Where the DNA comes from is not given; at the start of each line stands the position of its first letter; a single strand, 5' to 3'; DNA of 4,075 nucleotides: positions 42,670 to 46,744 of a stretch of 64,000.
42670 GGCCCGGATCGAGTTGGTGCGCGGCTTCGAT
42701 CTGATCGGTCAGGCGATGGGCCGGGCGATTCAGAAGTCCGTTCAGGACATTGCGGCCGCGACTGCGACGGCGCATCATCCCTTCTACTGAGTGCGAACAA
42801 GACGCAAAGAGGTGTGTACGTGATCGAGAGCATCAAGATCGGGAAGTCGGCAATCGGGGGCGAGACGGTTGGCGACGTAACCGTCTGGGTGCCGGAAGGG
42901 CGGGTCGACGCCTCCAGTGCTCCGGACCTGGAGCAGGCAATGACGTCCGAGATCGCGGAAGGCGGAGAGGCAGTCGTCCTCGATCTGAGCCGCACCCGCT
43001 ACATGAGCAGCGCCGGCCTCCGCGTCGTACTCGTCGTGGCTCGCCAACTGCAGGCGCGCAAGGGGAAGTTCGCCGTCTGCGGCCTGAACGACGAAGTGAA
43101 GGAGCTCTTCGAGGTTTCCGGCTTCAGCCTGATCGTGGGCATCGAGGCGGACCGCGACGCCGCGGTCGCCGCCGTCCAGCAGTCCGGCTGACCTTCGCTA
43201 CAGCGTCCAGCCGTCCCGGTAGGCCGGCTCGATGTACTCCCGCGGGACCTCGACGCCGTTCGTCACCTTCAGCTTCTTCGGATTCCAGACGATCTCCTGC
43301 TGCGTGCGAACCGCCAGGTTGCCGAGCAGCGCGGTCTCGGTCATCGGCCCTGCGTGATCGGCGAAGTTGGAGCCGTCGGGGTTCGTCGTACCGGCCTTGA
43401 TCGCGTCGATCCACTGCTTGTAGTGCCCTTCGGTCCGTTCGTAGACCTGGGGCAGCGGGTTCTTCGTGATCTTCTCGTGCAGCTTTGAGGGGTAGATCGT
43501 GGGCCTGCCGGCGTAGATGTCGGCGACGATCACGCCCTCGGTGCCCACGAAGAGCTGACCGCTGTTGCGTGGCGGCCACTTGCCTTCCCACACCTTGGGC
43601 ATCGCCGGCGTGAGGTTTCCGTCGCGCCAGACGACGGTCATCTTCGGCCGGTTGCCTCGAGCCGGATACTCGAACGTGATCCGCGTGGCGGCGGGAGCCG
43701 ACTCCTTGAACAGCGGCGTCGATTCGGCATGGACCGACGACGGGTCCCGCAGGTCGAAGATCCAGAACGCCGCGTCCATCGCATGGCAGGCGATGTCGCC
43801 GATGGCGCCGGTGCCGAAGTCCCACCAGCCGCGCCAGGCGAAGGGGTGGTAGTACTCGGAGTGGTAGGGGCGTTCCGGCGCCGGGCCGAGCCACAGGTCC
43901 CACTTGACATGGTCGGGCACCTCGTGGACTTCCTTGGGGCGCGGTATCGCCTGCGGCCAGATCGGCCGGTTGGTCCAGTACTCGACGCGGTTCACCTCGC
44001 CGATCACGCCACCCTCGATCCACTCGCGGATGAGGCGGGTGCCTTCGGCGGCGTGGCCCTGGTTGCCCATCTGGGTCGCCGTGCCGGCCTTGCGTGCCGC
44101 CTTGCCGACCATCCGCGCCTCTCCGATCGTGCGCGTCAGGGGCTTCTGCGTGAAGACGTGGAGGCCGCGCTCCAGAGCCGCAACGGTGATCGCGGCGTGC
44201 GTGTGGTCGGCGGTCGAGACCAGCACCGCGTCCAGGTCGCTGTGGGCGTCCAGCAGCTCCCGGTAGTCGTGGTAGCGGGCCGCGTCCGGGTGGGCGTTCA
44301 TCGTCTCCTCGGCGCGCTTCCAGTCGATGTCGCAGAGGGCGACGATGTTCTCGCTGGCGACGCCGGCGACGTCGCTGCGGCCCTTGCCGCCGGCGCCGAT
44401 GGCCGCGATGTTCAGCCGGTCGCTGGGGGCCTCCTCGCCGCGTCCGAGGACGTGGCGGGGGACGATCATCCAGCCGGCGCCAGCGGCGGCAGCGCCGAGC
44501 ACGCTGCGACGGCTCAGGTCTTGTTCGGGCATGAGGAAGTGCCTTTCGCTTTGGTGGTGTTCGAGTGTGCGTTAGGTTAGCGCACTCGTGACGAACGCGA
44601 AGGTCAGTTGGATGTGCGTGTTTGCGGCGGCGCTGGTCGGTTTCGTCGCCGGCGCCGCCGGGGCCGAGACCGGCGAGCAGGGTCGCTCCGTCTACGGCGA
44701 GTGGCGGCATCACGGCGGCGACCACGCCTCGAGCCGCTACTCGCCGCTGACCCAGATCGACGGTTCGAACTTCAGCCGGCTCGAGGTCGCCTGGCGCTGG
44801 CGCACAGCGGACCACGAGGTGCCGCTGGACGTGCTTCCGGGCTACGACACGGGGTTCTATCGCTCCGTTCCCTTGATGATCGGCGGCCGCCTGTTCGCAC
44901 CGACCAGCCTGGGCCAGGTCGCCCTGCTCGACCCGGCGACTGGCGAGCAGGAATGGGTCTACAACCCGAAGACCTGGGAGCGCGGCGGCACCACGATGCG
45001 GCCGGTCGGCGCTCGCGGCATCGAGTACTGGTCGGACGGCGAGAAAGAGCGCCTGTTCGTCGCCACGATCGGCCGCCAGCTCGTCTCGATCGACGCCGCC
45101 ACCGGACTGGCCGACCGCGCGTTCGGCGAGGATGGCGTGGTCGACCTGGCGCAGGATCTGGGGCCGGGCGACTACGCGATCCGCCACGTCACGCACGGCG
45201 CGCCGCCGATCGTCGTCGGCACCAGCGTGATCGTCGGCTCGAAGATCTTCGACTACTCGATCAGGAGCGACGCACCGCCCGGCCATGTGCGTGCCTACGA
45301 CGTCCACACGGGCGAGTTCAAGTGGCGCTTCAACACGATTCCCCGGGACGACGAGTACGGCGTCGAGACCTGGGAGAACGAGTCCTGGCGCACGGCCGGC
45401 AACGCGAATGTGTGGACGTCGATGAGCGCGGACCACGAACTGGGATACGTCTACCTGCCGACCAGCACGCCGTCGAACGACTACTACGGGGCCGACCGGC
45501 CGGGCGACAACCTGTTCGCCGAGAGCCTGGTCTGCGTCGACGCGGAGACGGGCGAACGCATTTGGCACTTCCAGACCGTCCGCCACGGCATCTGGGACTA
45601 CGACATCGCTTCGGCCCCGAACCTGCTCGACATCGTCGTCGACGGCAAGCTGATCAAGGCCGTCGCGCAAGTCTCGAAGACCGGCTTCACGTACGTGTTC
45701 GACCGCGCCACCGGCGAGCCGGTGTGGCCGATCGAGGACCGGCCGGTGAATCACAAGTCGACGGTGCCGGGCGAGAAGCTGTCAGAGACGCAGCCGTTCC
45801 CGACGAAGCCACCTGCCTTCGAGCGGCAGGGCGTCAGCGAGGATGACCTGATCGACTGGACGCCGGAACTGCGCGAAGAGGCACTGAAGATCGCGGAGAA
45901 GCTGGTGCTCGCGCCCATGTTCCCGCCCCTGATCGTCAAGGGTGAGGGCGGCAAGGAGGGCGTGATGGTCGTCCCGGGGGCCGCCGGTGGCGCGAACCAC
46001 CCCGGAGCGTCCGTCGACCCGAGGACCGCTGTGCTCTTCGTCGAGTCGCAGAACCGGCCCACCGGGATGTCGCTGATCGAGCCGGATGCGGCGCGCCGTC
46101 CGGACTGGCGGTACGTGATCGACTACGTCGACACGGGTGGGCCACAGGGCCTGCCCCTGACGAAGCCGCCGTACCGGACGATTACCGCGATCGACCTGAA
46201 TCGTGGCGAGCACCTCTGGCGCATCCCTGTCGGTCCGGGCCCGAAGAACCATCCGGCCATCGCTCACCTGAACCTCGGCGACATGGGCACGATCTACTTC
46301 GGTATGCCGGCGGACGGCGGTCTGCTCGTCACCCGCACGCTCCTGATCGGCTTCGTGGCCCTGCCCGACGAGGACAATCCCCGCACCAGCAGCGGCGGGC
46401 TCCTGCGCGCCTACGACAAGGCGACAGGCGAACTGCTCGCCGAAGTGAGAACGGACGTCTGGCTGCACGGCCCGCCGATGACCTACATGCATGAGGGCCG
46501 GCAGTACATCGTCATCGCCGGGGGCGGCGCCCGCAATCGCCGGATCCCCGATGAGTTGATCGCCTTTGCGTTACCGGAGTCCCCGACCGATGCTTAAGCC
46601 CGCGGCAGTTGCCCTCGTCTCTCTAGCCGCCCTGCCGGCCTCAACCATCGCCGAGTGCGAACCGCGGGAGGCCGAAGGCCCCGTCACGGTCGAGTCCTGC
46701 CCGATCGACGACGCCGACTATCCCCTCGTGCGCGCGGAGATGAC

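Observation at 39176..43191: Nucleobase (NCS2) permease with a C-terminal degenerate anti-sigma-kinase-like domain, next to GPP34 and a phosphorylatable STAS antagonist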

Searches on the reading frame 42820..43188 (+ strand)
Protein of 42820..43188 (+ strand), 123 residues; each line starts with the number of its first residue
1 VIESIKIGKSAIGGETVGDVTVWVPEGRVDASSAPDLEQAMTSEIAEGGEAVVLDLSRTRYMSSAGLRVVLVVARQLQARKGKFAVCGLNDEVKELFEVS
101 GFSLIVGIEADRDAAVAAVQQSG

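Call 4: search_protein_families(library=pfam, proteins=[window:42820-43188:+], max_evalue=1)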
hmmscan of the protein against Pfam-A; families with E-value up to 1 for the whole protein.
window:42820-43188:+ (123 aa): 2 families
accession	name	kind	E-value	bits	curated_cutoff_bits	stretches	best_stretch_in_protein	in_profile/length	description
PF01740.26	STAS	-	5.6e-17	61.9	22.6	1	16-114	6-105/106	STAS domain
PF13466.11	STAS_2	-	9.2e-15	55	29.2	1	27-102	5-79/80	STAS domain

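Call 5: search_protein_families(library=ncbifam, proteins=[window:42820-43188:+], max_evalue=1)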
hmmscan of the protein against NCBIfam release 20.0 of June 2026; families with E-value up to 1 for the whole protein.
window:42820-43188:+ (123 aa): 4 families
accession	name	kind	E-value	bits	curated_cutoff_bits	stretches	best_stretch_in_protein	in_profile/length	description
TIGR00377.1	ant_ant_sig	superfamily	1.6e-19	69.8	53.45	1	15-111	8-105/108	anti-sigma factor antagonist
TIGR02886.1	spore_II_AA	equivalog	9.3e-14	51.3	114.75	1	22-115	11-105/106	anti-sigma F factor antagonist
NF033618.0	mlaB_1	equivalog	0.015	15.8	90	1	52-99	38-85/94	lipid asymmetry maintenance protein MlaB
NF002134.0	PRK00971.1-4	equivalog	0.02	13.7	557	1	17-94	326-402/429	glutaminase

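Call 61: find_related_loci(query=A5, collection=metagenome_contigs, flank=8000)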
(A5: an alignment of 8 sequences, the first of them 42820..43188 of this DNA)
Query A5 (123 aa) in metagenome_contigs; peptide patterns used: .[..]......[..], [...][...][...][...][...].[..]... (x = any residue, [..] = any of these).
600 stretches matched a pattern (row limit reached: there are more); 584 encode a relative of the query (tblastn E <= 1e-3); the best 80 are kept; 80 distinct loci.
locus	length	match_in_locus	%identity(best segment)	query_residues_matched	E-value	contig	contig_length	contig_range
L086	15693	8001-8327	44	15-123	5e-26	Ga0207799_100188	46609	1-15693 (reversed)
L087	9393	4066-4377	43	15-118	4e-25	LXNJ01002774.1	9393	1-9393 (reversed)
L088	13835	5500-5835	42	9-119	9e-25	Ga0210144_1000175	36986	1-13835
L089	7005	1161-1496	41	9-119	1e-24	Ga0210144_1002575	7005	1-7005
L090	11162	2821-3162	39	6-119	4e-24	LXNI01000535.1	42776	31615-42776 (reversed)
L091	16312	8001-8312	42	15-118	7e-24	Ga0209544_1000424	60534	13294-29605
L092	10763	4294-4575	43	26-119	3e-23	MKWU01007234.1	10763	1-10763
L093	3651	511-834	40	12-119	3e-23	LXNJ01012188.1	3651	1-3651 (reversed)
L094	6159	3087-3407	39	11-118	4e-23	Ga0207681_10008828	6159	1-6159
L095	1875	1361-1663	36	19-119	5e-23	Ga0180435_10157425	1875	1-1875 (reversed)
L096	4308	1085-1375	41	22-118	9e-23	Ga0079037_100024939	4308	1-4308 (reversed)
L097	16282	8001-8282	43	27-120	1e-22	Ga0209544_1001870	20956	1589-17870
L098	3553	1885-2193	38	17-119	2e-22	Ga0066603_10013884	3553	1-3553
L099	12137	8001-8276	45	26-117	3e-22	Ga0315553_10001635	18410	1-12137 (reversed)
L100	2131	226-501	45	26-117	3e-22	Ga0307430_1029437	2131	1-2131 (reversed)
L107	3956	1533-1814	43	26-119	4e-22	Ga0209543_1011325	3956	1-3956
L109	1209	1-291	42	15-111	3e-22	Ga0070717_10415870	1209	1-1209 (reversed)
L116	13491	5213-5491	45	17-109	2e-21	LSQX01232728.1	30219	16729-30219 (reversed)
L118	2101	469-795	41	15-123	5e-21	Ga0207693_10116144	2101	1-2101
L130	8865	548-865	41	15-120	2e-20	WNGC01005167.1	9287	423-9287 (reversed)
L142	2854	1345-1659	42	15-120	3e-20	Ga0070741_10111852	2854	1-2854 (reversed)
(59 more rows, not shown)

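Call 64: search_protein_families(library=pfam, proteins=[L116:3460-5166:+, L116:5192-5524:+, L116:5541-5945:+, L116:5964-7895:+, L116:4750-5166:+, L116:37-3234:+], max_evalue=0.1)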
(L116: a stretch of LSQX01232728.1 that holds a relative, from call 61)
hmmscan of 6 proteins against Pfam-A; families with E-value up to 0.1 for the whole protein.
L116:3460-5166:+ (569 aa): 1 family
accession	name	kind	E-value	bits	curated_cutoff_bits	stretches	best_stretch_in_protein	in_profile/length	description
PF00860.26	Xan_ur_permease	-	1.7e-54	185.5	27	1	22-400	4-387/389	Permease family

L116:5192-5524:+ (111 aa): 2 families
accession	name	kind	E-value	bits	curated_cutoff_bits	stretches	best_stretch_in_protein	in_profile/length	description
PF01740.26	STAS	-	4.6e-19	68.6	22.6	1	4-106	3-106/106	STAS domain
PF13466.11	STAS_2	-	6.8e-13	49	29.2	1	15-93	2-79/80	STAS domain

L116:5541-5945:+ (135 aa): 2 families
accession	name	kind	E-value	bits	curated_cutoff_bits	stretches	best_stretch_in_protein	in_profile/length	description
PF13581.12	HATPase_c_2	-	9.4e-26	90.7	27.4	1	9-131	4-127/127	Histidine kinase-like ATPase domain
PF02518.31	HATPase_c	-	0.08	13.8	26.4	1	35-114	4-85/111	Histidine kinase-, DNA gyrase B-, and HSP90-like ATPase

L116:5964-7895:+ (644 aa): 7 families
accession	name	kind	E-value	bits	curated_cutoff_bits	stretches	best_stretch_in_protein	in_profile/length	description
PF07228.17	SpoIIE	-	1.5e-54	185.3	25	1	446-636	2-191/192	Stage II sporulation protein E (SpoIIE)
PF22673.2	MCP-like_PDC_1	-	1.6e-26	93.4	27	1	86-201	2-112/113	Methyl-accepting chemotaxis protein-like, first PDC sensor domain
PF00672.30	HAMP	-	1.6e-14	54.4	25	1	327-379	2-53/53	HAMP domain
PF02743.24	dCache_1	-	1.2e-13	51.6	45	1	125-233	78-184/240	Cache domain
PF22572.2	GPR158_179_EC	-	0.004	18.1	28.1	1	157-198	2-48/96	GPR158/179 extracellular domain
PF18575.6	HAMP_N3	-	0.037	14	25.7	1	345-360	12-27/43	HAMP N-terminal domain 3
PF08269.17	dCache_2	-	0.052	13.1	26.5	1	211-266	206-261/298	Cache domain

L116:4750-5166:+ (139 aa): 0 families

L116:37-3234:+ (1066 aa): 5 families
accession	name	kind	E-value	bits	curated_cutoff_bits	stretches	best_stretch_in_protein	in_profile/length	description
PF21345.3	PcRGLX_2nd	-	1.4e-10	41.2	23.5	2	115-224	240-354/360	PcRGLX-like protein central beta sandwich domain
PF13385.13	Laminin_G_3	-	2.1e-07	31.6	27.6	1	889-1024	9-144/151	Concanavalin A-like lectin/glucanases superfamily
PF06662.19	C5-epim_C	-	1e-05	25.6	23.3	1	525-583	32-91/188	D-glucuronyl C5-epimerase C-terminus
PF07470.19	Glyco_hydro_88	-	0.015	14.8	26.6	1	445-515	39-112/352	Glycosyl Hydrolase Family 88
PF07944.18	Beta-AFase-like_GH127_cat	-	0.026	14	24.9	1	446-544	136-248/376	Beta-L-arabinofuranosidase, GH127 catalytic domain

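Call 71: find_homologous_proteins(query=L116:4750-5166:+, max_evalue=0.001)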
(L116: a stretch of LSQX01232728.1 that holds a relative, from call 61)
Query L116:4750-5166:+: 77 candidates shared short words with the query, none scored E <= 0.001.

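Call 75: search_protein_families(library=pfam, proteins=[L142:790-1215:-, L142:1479-2327:+, L130:2-490:-, L118:596-1447:+], max_evalue=0.001)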
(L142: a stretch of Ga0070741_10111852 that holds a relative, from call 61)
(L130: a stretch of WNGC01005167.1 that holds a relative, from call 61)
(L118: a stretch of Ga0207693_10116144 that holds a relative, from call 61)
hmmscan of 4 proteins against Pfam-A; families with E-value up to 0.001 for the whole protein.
L142:790-1215:- (141 aa): 2 families
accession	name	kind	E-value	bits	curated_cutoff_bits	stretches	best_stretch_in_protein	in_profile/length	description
PF13581.12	HATPase_c_2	-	1.7e-23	83.4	27.4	1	14-137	4-126/127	Histidine kinase-like ATPase domain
PF02518.31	HATPase_c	-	5.4e-05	24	26.4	1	45-125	9-93/111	Histidine kinase-, DNA gyrase B-, and HSP90-like ATPase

L142:1479-2327:+ (283 aa): 1 family
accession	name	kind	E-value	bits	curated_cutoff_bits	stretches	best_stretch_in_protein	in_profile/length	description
PF05719.16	GPP34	-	1.5e-45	156.2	29.1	1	71-272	3-201/201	Golgi phosphoprotein 3 (GPP34)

L130:2-490:- (163 aa): 1 family
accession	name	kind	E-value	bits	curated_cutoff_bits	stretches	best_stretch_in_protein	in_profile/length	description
PF13581.12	HATPase_c_2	-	4.1e-25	88.7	27.4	1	38-162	2-125/127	Histidine kinase-like ATPase domain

L118:596-1447:+ (284 aa): 1 family
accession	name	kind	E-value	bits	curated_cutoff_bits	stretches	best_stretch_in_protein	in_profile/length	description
PF05719.16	GPP34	-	1.2e-46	159.8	29.1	1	74-272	3-201/201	Golgi phosphoprotein 3 (GPP34)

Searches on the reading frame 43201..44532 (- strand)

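Call 30: search_protein_families(library=pfam, proteins=[window:43201-44532:-], max_evalue=0.001)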
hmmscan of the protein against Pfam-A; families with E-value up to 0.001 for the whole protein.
window:43201-44532:- (444 aa): 4 families
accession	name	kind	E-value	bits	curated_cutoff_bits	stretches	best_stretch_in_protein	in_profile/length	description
PF01408.29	GFO_IDH_MocA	-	6e-18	66.1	24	1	41-155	2-118/120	Oxidoreductase family, NAD-binding Rossmann fold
PF19051.5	GFO_IDH_MocA_C2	-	8.4e-15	55.4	23.3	1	201-289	44-133/254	Oxidoreductase family, C-terminal alpha/beta domain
PF22725.1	GFO_IDH_MocA_C3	-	2.3e-09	37.7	27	1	226-289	30-92/124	GFO/IDH/MocA C-terminal domain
PF02894.22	GFO_IDH_MocA_C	-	7.7e-05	23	22.9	0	224-281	30-81/218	Oxidoreductase family, C-terminal alpha/beta domain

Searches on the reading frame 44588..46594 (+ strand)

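Call 30: search_protein_families(library=pfam, proteins=[window:44588-46594:+], max_evalue=0.001)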
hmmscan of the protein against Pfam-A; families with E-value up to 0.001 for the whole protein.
window:44588-46594:+ (669 aa): 2 families
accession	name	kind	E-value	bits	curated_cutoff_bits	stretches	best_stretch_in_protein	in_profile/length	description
PF01011.28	PQQ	-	1.2e-178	596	26.7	1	39-641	1-595/595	Glucose/ethanol/alcohol dehydrogenase, beta-propeller domain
PF13360.13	PQQ_2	-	4.3e-16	59.7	27.6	2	109-395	3-207/233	Outer membrane protein assembly factor BamB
